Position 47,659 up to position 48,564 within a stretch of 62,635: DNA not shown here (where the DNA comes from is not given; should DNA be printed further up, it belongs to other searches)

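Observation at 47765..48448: A TetR repressor appears to gate the N2O reductase enhancer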

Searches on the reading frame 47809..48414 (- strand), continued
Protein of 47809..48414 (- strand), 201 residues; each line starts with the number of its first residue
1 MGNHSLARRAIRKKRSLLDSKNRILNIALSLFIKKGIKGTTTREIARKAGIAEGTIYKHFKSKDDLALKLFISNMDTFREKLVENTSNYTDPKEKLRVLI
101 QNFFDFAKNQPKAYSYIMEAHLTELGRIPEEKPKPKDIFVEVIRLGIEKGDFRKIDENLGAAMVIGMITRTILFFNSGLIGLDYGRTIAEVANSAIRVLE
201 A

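Call 68: search_protein_families(library=pfam, proteins=[L082:3045-3443:+, L082:3511-4053:+, L082:4060-5850:+, L082:6147-6992:+, L082:1124-2122:+, L083:8693-10471:+, L083:10499-10867:+, L083:10883-11242:+, L083:7477-7905:+, L083:4398-6647:-])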
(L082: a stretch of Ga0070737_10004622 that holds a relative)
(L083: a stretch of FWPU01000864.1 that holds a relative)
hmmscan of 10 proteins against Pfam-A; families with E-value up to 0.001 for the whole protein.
L082:3045-3443:+ (132 aa): 3 families
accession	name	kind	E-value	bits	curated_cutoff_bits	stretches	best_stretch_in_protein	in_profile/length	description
PF00034.26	Cytochrom_C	-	5e-15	57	21.3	1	41-127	2-88/90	Cytochrome c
PF13442.11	Cytochrome_CBB3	-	2.4e-07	31.4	27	1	40-125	3-68/68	Cytochrome C oxidase, cbb3-type, subunit III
PF02433.20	FixO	-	0.00013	21.9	29.6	0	62-91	100-129/219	Cytochrome C oxidase, mono-heme subunit/FixO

L082:3511-4053:+ (180 aa): 1 family
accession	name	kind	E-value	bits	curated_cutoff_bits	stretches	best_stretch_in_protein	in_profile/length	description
PF01814.28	Hemerythrin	-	7.8e-14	52.7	25.3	1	8-151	2-127/127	Hemerythrin HHE cation binding domain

L082:4060-5850:+ (596 aa): 3 families
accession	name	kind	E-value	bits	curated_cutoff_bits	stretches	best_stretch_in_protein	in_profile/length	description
PF08984.16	DUF1858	-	4.9e-27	94.2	32.2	2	527-585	1-59/59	Domain of unknown function (DUF1858)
PF05940.17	NnrS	-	3.7e-13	50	28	1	91-504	8-364/371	NnrS protein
PF00115.25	COX1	-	2.4e-07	30.4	34.8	1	92-256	5-183/436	Cytochrome C and Quinol oxidase polypeptide I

L082:6147-6992:+ (281 aa): 2 families
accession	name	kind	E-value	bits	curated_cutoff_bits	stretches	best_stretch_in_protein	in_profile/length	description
PF04405.19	ScdA_N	-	5.7e-24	84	32.5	1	43-95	2-54/56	Domain of Unknown function (DUF542)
PF01814.28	Hemerythrin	-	4.8e-18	66.3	25.3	1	119-268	5-126/127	Hemerythrin HHE cation binding domain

L082:1124-2122:+ (332 aa): 2 families
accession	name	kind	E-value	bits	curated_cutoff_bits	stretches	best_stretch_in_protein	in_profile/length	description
PF06968.18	BATS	-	1.7e-25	89.4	22.2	1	234-323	1-87/88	Biotin and Thiamin Synthesis associated domain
PF04055.27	Radical_SAM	-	4.5e-21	76.2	29.5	1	65-217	4-157/166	Radical SAM superfamily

L083:8693-10471:+ (592 aa): 3 families
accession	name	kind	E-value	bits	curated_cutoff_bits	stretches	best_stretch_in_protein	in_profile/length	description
PF08984.16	DUF1858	-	2.7e-28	98.3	32.2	2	525-583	1-59/59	Domain of unknown function (DUF1858)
PF05940.17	NnrS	-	4.2e-11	43.3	28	1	94-499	15-361/371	NnrS protein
PF04405.19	ScdA_N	-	0.00029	20.9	32.5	0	12-63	5-55/56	Domain of Unknown function (DUF542)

L083:10499-10867:+ (122 aa): 0 families

L083:10883-11242:+ (119 aa): 3 families
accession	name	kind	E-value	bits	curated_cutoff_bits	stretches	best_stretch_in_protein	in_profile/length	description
PF22752.1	DUF488-N3i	-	5.8e-41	140.5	27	1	1-118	1-116/131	Inactive DUF488-N3 subclade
PF04343.18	DUF488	-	8.3e-37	126.9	22.2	1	3-113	1-121/121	Domain of unknown function DUF488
PF22751.1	DUF488-N3a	-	3e-28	98.9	27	1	2-114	1-115/118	Active DUF488-N3 subclade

L083:7477-7905:+ (142 aa): 2 families
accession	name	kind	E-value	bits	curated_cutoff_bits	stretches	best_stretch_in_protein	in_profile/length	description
PF00115.25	COX1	-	4.9e-14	52.5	34.8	1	4-136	2-148/436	Cytochrome C and Quinol oxidase polypeptide I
PF11070.13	DUF2871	-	0.00021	22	27.4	1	6-92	2-82/134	Protein of unknown function (DUF2871)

L083:4398-6647:- (749 aa): 2 families
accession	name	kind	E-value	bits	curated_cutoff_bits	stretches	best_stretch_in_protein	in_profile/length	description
PF01077.27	NIR_SIR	-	2e-56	190.2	27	2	140-297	1-155/158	Nitrite and sulphite reductase 4Fe-4S domain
PF03460.22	NIR_SIR_ferr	-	8.2e-38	128.4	24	2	66-132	4-69/69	Nitrite/Sulfite reductase ferredoxin-like half domain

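Call 70: find_encoding_contigs(protein=P0062, flank=10000, max_places=1)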
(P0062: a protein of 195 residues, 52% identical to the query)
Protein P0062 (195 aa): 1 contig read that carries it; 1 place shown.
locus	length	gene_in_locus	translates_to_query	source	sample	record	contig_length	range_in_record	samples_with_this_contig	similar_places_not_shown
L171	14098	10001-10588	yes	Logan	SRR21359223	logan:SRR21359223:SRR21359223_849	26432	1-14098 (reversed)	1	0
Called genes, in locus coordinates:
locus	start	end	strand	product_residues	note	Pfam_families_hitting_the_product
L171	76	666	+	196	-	PF00571:CBS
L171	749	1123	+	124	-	PF01592:NifU_N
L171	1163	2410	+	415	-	PF00266:Aminotran_5, PF01053:Cys_Met_Meta_PP (faint)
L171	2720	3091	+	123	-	PF13442:Cytochrome_CBB3 (weak), PF00034:Cytochrom_C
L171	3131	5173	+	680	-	PF18764:nos_propeller, PF13473:Cupredoxin_1 (weak)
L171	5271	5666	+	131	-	-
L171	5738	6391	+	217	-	-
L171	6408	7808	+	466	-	PF07602:DUF1565 (faint), PF22842:Pel9A-like_beta_helix (faint), PF05048:NosD (weak), PF13229:Beta_helix, PF05048:NosD, PF13229:Beta_helix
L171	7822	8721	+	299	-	PF00005:ABC_tran, PF02463:SMC_N (faint), PF13304:AAA_21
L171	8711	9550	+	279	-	PF01061:ABC2_membrane (weak), PF12679:ABC2_membrane_2, PF12730:ABC2_membrane_4, PF12698:ABC2_membrane_3, PF13346:ABC2_membrane_5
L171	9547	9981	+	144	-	PF05573:NosL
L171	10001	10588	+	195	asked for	PF00440:TetR_N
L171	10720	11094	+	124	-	PF00571:CBS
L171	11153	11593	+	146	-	PF00582:Usp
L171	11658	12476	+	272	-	PF09865:DUF2092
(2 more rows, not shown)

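Call 71: find_encoding_contigs(protein=P0024, flank=8000, max_places=1)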
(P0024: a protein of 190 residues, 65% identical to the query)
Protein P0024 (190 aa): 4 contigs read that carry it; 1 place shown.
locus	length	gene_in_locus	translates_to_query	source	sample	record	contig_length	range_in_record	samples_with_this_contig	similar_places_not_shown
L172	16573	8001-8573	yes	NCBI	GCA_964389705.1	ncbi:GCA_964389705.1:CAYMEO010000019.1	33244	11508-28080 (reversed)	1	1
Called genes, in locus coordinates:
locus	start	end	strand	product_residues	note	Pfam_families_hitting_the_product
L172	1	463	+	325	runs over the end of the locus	PF00582:Usp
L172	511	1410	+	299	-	PF00582:Usp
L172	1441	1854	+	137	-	-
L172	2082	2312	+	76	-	PF09851:SHOCT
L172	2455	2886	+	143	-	PF00582:Usp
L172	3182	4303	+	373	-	PF11339:DUF3141, PF01738:DLH (faint), PF00561:Abhydrolase_1, PF06850:PHB_depo_C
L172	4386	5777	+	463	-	PF01575:MaoC_dehydratas, PF13452:FAS1_DH_region (weak), PF01515:PTA_PTB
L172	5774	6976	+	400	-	PF00871:Acetate_kinase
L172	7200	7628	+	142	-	PF00115:COX1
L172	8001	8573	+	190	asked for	PF00440:TetR_N, PF16295:TetR_C_10 (weak), PF17932:TetR_C_24 (weak)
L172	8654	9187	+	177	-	PF01814:Hemerythrin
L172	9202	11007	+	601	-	PF08984:DUF1858 (weak), PF05940:NnrS, PF08984:DUF1858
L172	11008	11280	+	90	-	PF13237:Fer4_10 (weak), PF14697:Fer4_21 (faint), PF12838:Fer4_7 (weak), PF13187:Fer4_9 (weak), PF13484:Fer4_16 (faint), PF12797:Fer4_2 (weak), PF00037:Fer4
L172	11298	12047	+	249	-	PF04405:ScdA_N, PF01814:Hemerythrin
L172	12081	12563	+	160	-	PF01814:Hemerythrin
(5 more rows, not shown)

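Call 79: search_protein_families(library=ncbifam, proteins=[window:47809-48414:-], max_evalue=0.001)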
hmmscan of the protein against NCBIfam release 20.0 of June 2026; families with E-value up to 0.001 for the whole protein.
window:47809-48414:- (201 aa): 24 families
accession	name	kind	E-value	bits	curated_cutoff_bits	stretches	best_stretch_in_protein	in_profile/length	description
NF053878.1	FATransRegFadRBac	equivalog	1.9e-18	66.9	200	1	22-171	6-160/190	fatty acid metabolism transcriptional regulator FadR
NF051852.1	efflux_TF_MtrR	exception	2.5e-15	56.8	280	1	14-116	5-108/205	multidrug efflux system transcriptional repressor MtrR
NF053731.1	TransRegFasRMycb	equivalog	4.1e-15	56.1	330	1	12-124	6-116/199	HTH-type transcriptional activator FasR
NF007949.0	PRK10668.1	equivalog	2.1e-12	47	271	1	12-111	4-104/216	multidrug efflux transporter transcriptional repressor AcrR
NF037937.1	septum_RefZ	equivalog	2.2e-12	47.3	180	1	21-111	1-93/195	forespore capture DNA-binding protein RefZ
TIGR03968.1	mycofact_TetR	equivalog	3.5e-12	46.3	224.9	1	14-110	4-99/190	mycofactocin system transcriptional regulator MftR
NF050111.1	TransRegSACE7040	equivalog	4.2e-11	43.1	250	1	21-113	3-95/186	SACE_7040 family transcriptional regulator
NF041196.1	ScbR_bind_reg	equivalog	2.8e-10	40.7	150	1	21-103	8-87/191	ScbR family autoregulator-binding transcription factor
TIGR03384.1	betaine_BetI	equivalog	2.8e-10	40.2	201.3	1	22-114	11-103/189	choline-binding transcriptional repressor BetI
NF001978.0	PRK00767.1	equivalog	1.3e-09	38.1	118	1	21-113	11-104/197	transcriptional regulator BetI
NF011572.0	PRK14996.1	equivalog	3e-09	37.1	144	1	21-99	10-86/192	TetR family transcriptional regulator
NF033703.1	transcr_KstR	equivalog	1.3e-08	34.6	280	1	19-112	7-100/185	cholesterol catabolism transcriptional regulator KstR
TIGR03613.1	RutR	equivalog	1.4e-08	34.9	368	1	13-114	2-102/202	pyrimidine utilization regulatory protein R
NF007430.0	PRK09975.1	equivalog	4.1e-08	32.6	274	1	12-98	4-91/220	acrEF/envCD operon transcriptional regulator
NF051457.1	acryl_TF_AcuR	equivalog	9.7e-08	31.5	247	1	9-116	7-111/204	acrylate utilization transcriptional regulator AcuR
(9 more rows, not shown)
